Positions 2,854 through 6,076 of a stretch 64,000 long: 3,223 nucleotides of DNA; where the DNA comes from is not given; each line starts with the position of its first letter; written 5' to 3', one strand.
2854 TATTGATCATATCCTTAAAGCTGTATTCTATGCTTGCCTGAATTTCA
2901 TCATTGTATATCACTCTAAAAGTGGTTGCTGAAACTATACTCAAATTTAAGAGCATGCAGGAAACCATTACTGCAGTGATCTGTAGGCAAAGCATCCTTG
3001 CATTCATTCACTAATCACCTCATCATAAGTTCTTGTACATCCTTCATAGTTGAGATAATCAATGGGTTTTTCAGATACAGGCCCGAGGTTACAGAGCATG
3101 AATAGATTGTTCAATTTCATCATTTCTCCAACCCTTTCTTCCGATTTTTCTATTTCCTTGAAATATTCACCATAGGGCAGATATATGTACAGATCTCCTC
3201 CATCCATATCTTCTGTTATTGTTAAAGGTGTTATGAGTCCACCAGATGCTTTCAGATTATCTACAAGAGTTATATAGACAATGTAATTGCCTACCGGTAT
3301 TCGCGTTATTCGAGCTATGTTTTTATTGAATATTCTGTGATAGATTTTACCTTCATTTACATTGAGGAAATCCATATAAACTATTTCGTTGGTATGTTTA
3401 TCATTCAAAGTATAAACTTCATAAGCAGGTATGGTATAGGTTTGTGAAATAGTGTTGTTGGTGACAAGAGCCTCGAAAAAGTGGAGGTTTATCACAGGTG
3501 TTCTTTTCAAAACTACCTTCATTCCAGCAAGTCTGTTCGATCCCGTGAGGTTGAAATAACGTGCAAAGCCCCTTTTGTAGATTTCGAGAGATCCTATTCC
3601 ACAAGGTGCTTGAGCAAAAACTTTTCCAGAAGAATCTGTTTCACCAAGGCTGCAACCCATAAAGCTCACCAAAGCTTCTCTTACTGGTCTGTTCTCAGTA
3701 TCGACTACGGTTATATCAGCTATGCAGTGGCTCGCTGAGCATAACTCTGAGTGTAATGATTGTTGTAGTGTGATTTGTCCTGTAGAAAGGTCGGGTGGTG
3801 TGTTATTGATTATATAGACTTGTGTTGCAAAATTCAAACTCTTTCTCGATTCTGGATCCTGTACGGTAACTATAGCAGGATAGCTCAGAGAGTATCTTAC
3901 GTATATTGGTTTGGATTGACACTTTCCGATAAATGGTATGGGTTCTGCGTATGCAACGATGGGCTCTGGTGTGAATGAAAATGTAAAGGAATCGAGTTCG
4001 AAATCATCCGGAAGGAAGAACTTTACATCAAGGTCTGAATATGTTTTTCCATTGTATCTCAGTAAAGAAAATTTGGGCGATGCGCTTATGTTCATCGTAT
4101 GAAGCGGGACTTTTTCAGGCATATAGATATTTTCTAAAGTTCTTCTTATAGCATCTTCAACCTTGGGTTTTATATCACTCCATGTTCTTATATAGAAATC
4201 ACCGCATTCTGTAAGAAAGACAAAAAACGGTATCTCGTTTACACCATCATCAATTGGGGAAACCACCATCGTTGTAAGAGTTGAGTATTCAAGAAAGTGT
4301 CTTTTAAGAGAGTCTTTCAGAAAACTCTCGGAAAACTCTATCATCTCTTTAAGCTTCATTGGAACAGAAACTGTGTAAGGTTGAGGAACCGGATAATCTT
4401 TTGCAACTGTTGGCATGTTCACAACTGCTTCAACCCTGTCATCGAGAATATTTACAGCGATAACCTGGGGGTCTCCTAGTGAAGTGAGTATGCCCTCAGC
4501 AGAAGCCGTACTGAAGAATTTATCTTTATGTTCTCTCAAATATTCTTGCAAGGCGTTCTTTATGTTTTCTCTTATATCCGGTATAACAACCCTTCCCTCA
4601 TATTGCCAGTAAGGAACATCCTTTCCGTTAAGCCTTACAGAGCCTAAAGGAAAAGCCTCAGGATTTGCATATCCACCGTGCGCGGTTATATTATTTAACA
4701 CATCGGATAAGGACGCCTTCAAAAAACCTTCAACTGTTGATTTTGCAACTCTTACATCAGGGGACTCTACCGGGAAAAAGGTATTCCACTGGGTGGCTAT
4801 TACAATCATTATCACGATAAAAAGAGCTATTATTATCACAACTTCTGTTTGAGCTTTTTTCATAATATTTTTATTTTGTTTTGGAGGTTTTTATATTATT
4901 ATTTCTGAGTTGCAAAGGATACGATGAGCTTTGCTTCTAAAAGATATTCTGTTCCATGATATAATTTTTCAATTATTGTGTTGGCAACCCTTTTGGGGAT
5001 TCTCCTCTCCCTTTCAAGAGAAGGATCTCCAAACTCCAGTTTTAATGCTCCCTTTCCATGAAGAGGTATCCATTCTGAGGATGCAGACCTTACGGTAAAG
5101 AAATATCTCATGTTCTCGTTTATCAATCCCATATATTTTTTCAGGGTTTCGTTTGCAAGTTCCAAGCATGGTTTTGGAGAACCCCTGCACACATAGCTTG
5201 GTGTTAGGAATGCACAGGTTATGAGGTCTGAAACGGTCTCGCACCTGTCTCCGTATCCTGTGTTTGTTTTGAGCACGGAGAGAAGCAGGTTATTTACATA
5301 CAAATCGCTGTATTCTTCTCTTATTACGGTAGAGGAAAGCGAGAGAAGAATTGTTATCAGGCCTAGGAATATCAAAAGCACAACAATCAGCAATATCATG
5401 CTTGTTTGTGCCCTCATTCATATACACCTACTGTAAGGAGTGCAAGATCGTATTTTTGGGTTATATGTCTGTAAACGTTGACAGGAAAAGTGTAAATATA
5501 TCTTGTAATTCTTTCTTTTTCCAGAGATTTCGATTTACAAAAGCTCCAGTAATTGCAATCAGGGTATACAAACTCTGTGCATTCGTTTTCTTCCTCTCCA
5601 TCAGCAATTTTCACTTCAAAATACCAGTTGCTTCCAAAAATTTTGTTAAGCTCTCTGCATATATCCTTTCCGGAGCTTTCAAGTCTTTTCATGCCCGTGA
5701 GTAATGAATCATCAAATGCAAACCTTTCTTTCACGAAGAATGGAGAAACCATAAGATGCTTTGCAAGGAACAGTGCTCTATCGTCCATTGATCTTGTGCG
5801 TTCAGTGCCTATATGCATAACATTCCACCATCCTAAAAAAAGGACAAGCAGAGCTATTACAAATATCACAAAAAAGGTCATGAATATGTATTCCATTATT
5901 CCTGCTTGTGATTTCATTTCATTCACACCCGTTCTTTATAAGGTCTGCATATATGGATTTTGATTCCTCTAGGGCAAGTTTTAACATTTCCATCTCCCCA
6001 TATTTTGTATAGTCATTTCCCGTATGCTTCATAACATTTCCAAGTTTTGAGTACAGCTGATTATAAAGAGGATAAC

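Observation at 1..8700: Eight-gene minus-strand operon: seven prepilin-like proteins plus a giant Cys-rich repeat protein, with no ATPase or platform gene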

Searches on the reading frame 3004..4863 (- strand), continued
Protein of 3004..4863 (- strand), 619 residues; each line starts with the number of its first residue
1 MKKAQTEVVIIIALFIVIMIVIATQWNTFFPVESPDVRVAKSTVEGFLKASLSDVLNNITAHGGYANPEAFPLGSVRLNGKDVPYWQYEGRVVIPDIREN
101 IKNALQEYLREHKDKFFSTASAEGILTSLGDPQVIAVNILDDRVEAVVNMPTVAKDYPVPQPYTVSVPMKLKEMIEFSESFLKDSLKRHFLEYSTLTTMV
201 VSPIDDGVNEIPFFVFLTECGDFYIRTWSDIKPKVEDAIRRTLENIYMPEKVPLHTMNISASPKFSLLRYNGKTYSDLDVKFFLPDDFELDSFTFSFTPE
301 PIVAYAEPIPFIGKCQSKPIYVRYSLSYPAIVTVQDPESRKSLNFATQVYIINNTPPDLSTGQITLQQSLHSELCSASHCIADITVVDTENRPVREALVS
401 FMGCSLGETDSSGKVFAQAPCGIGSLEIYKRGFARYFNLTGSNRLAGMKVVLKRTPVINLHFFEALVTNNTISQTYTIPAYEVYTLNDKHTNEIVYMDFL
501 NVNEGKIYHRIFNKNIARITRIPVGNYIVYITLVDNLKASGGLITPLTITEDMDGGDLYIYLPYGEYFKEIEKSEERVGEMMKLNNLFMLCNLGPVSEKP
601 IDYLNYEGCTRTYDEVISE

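Call 53: list_cluster_members(proteins=[P0102, P0121, P0137, P0171, P0191, P0195, P0200, P0207, P0179, P0165])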
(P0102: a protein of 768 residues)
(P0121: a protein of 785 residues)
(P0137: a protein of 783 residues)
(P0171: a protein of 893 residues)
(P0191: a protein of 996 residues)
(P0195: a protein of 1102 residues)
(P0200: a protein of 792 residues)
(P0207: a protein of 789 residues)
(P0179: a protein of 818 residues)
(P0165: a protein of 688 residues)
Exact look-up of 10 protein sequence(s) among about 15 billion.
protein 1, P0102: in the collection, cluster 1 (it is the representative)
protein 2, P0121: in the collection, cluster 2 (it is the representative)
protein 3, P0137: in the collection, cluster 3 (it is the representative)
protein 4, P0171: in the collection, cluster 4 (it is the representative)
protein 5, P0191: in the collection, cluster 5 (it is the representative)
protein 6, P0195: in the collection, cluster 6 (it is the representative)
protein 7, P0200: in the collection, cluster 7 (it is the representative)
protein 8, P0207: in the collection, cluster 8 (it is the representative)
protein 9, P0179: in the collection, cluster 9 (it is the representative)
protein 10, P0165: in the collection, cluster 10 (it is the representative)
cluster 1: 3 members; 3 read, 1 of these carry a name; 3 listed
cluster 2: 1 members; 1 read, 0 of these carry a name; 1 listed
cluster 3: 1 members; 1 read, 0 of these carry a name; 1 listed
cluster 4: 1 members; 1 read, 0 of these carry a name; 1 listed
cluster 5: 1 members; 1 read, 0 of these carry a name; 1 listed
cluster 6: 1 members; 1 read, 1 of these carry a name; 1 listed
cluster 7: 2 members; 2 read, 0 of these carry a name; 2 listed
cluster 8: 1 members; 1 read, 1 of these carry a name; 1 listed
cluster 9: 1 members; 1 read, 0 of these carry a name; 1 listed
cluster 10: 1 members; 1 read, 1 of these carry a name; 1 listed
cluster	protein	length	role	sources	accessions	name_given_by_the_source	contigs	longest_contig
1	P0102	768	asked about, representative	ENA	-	-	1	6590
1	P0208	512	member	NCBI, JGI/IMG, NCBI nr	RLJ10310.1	MAG: hypothetical protein DRP15_00305 [Candidatus Aenigmatarchaeota archaeon] | MAG: hypothetical protein DRP15_00305 [Candidatus Aenigmarchaeota archaeon]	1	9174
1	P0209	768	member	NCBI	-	-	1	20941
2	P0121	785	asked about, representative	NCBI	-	-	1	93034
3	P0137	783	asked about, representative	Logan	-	-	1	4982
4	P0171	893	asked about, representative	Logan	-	-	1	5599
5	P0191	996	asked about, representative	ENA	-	-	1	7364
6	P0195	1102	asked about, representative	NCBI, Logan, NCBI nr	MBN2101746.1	MAG: VWA domain-containing protein [Candidatus Aenigmarchaeota archaeon] | VWA domain-containing protein [Candidatus Aenigmarchaeota archaeon]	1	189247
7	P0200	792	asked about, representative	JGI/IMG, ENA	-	-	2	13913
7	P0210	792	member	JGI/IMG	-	-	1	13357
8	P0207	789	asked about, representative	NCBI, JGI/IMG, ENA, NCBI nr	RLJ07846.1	MAG: hypothetical protein DRP12_01560 [Candidatus Aenigmatarchaeota archaeon] | MAG: hypothetical protein DRP12_01560 [Candidatus Aenigmarchaeota archaeon]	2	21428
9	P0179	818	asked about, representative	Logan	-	-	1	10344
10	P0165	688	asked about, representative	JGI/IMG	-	hypothetical protein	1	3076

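Call 60: search_solved_structures(query=A4, max_evalue=1)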
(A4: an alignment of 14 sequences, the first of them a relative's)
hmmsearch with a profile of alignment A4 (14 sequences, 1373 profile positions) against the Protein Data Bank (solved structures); distinct sequences matched with E-value up to 1: 2.
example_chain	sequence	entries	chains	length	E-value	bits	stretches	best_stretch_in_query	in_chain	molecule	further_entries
7dxk_A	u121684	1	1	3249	0.36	11.6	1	1201-1317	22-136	Huntingtin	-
6xsk_B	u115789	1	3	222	0.68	10.7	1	1026-1148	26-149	Hemagglutinin HA2 chain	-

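Call 61: search_solved_structures(query=A1, max_evalue=1)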
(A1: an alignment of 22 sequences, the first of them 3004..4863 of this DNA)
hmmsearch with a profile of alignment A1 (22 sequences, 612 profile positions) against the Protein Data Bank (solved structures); distinct sequences matched with E-value up to 1: 4.
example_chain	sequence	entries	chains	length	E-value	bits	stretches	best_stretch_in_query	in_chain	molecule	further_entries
7uek_A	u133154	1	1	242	0.021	16.3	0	474-567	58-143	OT3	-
9cca_G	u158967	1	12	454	0.54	11.6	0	344-388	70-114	Circumsporozoite protein,Pyridoxal 5'-phosphate synthase subunit PDX2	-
9cca_A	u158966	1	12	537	0.66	11.3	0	344-389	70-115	Circumsporozoite protein,Pyridoxal 5'-phosphate synthase subunit Pdx1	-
8tob_GA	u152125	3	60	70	0.93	10.8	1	6-54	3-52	Fimbrial protein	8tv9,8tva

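Call 73: search_protein_families(library=pfam, max_evalue=0.01, proteins=[L004:11841-18587:+, L018:11821-16827:+, L017:11721-16313:+, L025:11704-16116:+, L001:11857-15708:+])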
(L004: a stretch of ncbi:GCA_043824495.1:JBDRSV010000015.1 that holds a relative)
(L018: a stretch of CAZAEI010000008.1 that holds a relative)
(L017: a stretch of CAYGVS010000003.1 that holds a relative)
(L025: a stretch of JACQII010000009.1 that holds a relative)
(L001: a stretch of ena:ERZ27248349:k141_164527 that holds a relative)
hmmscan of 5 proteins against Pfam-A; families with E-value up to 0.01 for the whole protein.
L004:11841-18587:+ (2248 aa): 6 families
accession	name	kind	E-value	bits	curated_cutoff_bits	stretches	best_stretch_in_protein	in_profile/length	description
PF13205.12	Big_5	-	1.8e-11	45.1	23.6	1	1364-1463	4-105/105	Bacterial Ig-like domain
PF17957.7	Big_7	-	5.2e-10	40.3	24.1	1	1584-1652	1-68/70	Bacterial Ig domain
PF00066.22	Notch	-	6.3e-06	27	21.2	1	1680-1713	2-36/36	LNR domain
PF07705.17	CARDB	-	2.4e-05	24.9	22.7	1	1870-1978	2-98/101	CARDB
PF12799.13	LRR_4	-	0.00015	22.3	27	1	2189-2222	2-36/44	Leucine Rich repeats (2 copies)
PF13855.12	LRR_8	-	0.0017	18.5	27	1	2180-2220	17-59/61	Leucine rich repeat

L018:11821-16827:+ (1668 aa): 0 families

L017:11721-16313:+ (1530 aa): 0 families

L025:11704-16116:+ (1470 aa): 5 families
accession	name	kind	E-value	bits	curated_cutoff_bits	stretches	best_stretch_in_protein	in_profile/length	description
PF00801.26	PKD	-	1.5e-07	31.8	23.5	1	1273-1339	11-65/80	PKD domain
PF18911.6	PKD_4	-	5.8e-05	23.5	27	1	1271-1344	12-73/85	PKD domain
PF17957.7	Big_7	-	0.0014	19.6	24.1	1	1380-1448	1-68/70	Bacterial Ig domain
PF21724.2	DUF6861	-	0.0051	16.7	28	1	936-989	26-80/194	Family of unknown function (DUF6861)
PF05055.17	DUF677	-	0.0064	15.9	29.1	1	910-1097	144-327/336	Protein of unknown function (DUF677)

L001:11857-15708:+ (1283 aa): 0 families

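Call 92: search_protein_families(library=pfam, max_evalue=0.01, proteins=[P0195, P0191, P0171, P0121, P0102, P0025, window:3004-4863:-])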
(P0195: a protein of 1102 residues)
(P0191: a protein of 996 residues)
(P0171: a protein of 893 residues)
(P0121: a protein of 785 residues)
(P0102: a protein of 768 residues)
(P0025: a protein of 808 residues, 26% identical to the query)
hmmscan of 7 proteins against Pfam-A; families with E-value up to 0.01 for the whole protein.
P0195 (1102 aa): 3 families
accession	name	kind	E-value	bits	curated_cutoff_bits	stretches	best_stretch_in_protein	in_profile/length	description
PF00092.34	VWA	-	1.3e-17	65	23.8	1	842-991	2-146/174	von Willebrand factor type A domain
PF13519.12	VWA_2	-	8.3e-09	36.5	27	1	842-955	1-107/107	von Willebrand factor type A domain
PF02369.22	Big_1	-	0.0079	16.7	34.9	0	379-402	17-40/93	Bacterial Ig-like domain (group 1)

P0191 (996 aa): 2 families
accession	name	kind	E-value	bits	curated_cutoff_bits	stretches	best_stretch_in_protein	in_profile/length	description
PF00092.34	VWA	-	1.4e-13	51.9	23.8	1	737-888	2-152/174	von Willebrand factor type A domain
PF13519.12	VWA_2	-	6.1e-08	33.7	27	1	737-846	1-106/107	von Willebrand factor type A domain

P0171 (893 aa): 0 families

P0121 (785 aa): 0 families

P0102 (768 aa): 0 families

P0025 (808 aa): 0 families

window:3004-4863:- (619 aa): 0 families

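Call 97: list_cluster_members(proteins=[L001:6230-6631:+, L001:6678-7283:+, L001:7330-7800:+, L001:7803-8945:+, L001:8968-9450:+, L001:9447-9965:+, L001:10001-11860:+, L001:11857-15708:+])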
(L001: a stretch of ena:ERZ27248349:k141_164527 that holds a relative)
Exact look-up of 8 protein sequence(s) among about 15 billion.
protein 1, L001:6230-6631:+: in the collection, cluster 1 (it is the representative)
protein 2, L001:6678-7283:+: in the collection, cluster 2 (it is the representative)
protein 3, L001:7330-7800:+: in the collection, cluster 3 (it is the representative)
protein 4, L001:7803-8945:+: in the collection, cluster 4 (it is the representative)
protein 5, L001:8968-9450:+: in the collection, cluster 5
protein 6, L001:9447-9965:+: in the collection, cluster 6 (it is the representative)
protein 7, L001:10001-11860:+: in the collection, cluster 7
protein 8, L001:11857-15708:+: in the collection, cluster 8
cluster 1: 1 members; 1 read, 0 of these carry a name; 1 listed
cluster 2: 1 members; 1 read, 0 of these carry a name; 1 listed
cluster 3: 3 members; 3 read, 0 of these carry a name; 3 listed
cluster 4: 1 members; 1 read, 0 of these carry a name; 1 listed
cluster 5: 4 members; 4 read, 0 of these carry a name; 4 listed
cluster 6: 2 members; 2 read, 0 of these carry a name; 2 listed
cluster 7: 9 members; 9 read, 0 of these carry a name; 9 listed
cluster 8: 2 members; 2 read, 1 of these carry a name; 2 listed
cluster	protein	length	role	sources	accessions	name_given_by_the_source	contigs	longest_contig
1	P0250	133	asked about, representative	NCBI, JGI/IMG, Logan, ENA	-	-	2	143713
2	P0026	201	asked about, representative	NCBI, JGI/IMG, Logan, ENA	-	-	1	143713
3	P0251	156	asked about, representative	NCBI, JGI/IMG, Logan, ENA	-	-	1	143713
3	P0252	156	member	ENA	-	-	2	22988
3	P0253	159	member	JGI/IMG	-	-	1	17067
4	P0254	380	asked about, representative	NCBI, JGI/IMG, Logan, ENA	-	-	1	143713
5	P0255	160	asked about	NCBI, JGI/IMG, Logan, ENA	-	-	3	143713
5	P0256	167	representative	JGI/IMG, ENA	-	-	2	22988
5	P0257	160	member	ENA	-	-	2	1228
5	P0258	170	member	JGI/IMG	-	-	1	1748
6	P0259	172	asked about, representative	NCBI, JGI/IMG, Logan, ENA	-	-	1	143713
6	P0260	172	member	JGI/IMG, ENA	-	-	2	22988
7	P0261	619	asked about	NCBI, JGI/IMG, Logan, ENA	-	-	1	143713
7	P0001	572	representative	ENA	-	-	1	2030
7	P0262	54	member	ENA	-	-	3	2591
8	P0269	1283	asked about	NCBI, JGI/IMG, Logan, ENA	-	-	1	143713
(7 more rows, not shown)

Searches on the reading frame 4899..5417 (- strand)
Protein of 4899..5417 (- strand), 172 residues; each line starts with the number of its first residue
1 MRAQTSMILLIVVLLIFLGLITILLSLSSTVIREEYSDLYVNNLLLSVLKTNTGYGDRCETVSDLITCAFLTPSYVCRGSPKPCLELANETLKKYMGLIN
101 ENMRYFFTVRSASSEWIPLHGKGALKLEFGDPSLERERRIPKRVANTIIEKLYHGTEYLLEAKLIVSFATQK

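Call 5: search_protein_families(library=pfam, max_evalue=1, proteins=[window:4899-5417:-])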
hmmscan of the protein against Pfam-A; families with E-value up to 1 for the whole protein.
window:4899-5417:- (172 aa): 1 family
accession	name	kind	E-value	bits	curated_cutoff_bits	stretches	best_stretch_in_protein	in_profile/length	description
PF13314.11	DUF4083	-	0.2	12.1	25.4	1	6-35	5-34/57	Domain of unknown function (DUF4083)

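Call 6: search_protein_families(library=ncbifam, max_evalue=1, proteins=[window:4899-5417:-])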
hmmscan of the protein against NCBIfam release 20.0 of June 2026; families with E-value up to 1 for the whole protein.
window:4899-5417:- (172 aa): 1 family
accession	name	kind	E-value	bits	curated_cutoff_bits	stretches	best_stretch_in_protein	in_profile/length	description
NF002566.0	PRK02201.1-1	equivalog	0.16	10.9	342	1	6-38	144-176/380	membrane protein insertase YidC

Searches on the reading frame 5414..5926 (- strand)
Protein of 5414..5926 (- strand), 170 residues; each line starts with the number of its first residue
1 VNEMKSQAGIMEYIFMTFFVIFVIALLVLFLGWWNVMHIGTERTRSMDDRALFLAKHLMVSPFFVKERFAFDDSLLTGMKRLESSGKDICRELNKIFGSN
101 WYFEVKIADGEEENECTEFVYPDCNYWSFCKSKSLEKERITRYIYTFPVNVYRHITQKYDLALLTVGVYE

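Call 5: search_protein_families(library=pfam, max_evalue=1, proteins=[window:5414-5926:-])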
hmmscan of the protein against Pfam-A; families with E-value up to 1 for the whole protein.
window:5414-5926:- (170 aa): 2 families
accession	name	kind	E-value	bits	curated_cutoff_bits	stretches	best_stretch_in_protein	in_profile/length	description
PF17566.7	DUF5472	-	0.053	13.9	25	1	13-46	13-45/73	Family of unknown function (DUF5472)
PF10831.14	DUF2556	-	0.18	12.2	27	1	11-48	3-40/53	Protein of unknown function (DUF2556)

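Call 6: search_protein_families(library=ncbifam, max_evalue=1, proteins=[window:5414-5926:-])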
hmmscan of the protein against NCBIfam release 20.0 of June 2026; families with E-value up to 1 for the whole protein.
window:5414-5926:- (170 aa): 1 family
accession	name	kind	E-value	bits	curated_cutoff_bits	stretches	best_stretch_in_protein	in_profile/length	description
NF005748.0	PRK07572.1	subfamily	0.26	10.3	438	1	55-87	44-76/426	cytosine deaminase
